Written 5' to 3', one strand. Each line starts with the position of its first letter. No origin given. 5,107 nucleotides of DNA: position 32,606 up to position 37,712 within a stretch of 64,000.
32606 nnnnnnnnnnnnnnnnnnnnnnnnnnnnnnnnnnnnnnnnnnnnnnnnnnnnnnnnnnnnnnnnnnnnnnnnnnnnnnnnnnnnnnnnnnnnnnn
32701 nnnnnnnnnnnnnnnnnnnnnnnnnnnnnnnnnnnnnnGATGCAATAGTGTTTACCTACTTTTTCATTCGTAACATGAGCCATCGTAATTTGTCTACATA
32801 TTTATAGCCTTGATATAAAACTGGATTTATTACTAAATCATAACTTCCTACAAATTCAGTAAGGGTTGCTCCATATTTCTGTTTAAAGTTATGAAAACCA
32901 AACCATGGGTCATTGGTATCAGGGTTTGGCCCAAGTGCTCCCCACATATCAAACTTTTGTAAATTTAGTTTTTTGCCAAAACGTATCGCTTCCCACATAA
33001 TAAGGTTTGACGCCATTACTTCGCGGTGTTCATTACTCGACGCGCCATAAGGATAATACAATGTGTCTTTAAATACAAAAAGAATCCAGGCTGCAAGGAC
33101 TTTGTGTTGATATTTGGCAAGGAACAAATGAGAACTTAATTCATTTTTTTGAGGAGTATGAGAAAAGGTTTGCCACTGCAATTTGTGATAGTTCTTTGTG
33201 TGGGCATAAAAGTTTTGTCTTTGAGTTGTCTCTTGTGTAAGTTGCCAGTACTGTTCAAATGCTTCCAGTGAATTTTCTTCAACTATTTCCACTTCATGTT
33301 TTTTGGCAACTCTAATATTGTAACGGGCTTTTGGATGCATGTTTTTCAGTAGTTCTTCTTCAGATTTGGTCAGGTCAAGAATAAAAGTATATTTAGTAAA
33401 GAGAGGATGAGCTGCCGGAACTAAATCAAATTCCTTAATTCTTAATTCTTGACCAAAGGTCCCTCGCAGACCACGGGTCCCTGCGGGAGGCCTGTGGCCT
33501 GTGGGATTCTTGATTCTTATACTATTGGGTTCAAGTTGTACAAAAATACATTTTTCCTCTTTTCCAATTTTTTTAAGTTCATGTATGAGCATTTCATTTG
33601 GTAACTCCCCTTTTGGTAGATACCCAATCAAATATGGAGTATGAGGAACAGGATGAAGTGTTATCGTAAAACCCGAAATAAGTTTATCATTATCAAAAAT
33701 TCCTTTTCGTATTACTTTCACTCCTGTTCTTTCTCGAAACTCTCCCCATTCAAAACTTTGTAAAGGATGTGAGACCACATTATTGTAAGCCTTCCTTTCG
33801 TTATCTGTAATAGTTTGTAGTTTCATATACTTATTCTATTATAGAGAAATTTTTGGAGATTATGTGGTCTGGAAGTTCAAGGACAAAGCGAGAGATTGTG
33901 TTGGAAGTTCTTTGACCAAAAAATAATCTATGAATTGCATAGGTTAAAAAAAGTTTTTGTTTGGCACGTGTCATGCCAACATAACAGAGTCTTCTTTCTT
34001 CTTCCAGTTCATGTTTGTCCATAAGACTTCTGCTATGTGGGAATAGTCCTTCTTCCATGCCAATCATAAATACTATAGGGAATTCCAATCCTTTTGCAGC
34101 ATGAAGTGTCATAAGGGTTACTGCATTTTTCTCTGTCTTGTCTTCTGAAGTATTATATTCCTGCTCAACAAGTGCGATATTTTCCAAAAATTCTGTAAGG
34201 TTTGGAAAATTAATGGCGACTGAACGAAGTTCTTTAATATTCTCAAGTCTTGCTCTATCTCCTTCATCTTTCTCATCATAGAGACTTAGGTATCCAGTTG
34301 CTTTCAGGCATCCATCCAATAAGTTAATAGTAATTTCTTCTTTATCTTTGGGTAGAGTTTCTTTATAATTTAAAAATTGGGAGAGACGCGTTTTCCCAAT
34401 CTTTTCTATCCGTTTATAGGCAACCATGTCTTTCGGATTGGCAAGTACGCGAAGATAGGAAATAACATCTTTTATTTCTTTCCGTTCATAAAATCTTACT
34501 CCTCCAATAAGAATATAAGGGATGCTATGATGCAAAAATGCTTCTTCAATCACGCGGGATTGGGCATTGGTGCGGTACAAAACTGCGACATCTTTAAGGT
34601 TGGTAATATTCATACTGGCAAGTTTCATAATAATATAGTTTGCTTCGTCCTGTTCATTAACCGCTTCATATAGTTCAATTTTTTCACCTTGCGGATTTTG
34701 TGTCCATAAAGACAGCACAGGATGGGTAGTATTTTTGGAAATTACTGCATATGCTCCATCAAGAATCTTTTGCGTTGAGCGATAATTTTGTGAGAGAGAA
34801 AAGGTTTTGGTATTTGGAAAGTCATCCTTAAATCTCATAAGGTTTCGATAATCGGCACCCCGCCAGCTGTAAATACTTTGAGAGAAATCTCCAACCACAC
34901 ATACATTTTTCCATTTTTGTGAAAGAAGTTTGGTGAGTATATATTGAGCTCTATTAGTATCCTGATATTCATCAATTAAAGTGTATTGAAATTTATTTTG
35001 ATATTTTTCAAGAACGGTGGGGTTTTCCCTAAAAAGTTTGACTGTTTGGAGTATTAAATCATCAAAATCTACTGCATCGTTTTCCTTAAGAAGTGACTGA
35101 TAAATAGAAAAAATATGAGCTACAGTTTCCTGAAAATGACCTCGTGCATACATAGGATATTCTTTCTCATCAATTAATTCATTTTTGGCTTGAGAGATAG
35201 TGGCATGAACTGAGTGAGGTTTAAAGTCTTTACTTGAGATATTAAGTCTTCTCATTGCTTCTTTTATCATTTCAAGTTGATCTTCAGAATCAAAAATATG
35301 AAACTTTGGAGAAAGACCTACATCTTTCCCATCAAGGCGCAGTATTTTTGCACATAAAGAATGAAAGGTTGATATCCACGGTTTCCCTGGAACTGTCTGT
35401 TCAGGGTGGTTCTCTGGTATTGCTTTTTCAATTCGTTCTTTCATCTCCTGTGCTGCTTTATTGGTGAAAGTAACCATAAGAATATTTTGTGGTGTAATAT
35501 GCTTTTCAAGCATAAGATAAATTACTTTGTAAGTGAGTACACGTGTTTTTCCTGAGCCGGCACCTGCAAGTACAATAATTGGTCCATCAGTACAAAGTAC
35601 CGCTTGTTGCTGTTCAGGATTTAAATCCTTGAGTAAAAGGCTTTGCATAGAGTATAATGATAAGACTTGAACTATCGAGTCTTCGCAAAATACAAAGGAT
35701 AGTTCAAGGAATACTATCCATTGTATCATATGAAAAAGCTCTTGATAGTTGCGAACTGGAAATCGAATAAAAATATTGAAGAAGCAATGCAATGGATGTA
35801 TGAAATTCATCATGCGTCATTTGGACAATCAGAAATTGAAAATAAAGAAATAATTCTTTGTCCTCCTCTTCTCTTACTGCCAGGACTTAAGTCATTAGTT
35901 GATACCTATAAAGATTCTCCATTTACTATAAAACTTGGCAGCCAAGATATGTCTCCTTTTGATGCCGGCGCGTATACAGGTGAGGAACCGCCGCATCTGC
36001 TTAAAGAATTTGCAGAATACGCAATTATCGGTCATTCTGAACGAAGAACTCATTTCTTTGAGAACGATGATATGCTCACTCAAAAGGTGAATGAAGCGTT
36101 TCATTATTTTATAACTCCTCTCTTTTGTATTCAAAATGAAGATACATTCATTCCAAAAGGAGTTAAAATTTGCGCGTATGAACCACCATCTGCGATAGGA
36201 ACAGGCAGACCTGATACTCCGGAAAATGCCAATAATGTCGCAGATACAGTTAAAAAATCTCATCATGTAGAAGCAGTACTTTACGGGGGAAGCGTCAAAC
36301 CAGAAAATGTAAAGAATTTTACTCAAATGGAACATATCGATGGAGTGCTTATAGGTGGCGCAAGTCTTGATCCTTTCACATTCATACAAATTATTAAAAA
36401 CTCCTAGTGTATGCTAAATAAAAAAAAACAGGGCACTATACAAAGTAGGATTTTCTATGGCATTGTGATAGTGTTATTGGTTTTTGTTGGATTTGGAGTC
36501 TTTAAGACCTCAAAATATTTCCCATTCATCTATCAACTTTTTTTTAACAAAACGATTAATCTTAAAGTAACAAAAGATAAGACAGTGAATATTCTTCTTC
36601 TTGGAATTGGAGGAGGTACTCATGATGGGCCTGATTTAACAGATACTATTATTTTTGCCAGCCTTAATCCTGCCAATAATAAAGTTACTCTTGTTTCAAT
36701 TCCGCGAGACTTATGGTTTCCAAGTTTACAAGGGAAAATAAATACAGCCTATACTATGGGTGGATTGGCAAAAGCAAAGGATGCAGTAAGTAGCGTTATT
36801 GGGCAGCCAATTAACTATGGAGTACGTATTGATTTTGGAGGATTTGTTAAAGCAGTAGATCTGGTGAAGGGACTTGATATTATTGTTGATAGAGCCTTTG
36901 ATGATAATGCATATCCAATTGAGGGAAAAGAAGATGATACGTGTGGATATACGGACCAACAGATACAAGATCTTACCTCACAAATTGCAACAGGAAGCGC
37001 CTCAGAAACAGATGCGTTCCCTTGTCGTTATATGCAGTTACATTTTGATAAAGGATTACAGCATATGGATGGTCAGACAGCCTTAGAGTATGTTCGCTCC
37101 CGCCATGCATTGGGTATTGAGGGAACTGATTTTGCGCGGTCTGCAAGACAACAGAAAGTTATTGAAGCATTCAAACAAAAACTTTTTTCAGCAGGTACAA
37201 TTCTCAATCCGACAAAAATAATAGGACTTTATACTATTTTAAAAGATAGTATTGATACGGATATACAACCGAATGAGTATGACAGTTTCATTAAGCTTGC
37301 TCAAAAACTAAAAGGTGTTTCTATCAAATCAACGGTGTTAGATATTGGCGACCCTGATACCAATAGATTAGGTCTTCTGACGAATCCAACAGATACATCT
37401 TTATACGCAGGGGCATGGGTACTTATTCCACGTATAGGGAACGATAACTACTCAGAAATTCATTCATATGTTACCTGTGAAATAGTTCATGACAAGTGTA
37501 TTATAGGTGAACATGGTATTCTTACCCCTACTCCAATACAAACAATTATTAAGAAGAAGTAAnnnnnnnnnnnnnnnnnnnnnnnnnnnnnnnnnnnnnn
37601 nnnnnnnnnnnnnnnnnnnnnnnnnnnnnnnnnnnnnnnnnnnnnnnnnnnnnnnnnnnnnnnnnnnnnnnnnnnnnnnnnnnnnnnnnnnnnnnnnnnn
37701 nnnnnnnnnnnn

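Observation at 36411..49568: Pilus-linked envelope glycosylation locus: pilN/pilO, a Pro/Thr-rich surface protein, FAD oxidoreductase, three GT-C glycosyltransferase-like proteins, an epimerase, HAD and LCP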

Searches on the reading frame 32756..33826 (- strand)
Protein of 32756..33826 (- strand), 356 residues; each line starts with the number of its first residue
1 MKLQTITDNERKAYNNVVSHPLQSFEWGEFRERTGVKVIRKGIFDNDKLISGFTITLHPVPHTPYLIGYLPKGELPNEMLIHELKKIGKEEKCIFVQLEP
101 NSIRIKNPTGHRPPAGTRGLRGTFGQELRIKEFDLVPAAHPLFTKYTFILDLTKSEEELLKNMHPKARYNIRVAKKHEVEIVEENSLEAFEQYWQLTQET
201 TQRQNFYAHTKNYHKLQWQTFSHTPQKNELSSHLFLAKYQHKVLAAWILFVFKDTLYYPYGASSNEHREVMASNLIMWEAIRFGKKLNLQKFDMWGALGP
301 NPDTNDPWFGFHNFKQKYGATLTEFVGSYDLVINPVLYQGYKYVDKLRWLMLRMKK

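Call 75: search_protein_families(library=pfam, proteins=[window:32756-33826:-], max_evalue=0.01)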
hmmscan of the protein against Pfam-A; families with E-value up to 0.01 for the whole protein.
window:32756-33826:- (356 aa): 2 families
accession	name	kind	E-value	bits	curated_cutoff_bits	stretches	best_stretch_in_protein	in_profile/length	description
PF02388.22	FemAB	-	2.4e-34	119.3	24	2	235-346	298-406/406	FemAB family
PF13480.13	Acetyltransf_6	-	1.6e-09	38.5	22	1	167-296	7-136/143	Acetyltransferase (GNAT) domain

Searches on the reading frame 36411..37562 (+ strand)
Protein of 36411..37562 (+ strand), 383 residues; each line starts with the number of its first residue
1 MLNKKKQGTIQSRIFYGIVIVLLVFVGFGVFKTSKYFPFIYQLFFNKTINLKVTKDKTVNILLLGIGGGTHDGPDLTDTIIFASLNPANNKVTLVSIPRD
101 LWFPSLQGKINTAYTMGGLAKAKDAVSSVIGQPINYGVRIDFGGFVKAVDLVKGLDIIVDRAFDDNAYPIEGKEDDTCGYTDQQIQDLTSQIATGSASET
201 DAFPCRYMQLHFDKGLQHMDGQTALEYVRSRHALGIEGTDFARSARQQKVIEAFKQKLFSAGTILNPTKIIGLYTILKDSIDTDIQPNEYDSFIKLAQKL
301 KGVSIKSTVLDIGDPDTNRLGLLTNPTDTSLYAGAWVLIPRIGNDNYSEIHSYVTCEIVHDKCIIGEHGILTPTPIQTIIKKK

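Call 3: search_protein_families(library=pfam, proteins=[window:36411-37562:+], max_evalue=0.01)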
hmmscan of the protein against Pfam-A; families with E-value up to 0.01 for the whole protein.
window:36411-37562:+ (383 aa): 1 family
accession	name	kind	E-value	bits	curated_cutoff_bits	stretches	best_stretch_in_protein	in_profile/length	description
PF03816.19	LytR_cpsA_psr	-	5.4e-33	114.7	24.6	1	77-258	2-148/150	LytR_cpsA_psr family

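Call 4: search_protein_families(library=ncbifam, proteins=[window:36411-37562:+], max_evalue=0.01)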
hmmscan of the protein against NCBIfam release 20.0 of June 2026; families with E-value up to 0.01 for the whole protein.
window:36411-37562:+ (383 aa): 4 families
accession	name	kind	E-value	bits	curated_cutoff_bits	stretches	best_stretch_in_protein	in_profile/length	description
TIGR00350.1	lytR_cpsA_psr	domain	2.5e-27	96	62.3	2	77-168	3-101/152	LCP family glycopolymer transferase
NF006897.1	PRK09379.1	equivalog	1.9e-23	83.2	441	2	48-167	49-171/298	polyisoprenyl-teichoic acid--peptidoglycan teichoic acid transferase TagU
NF051849.1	LCP_trans_Cps2A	equivalog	1.5e-19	70.6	650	2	201-293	330-417/477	LCP family glycopolymer transferase CpsA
NF047591.1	ligase_LytR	equivalog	2.2e-14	53.5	450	1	14-165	12-176/336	glycopolymer--peptidoglycan transferase LytR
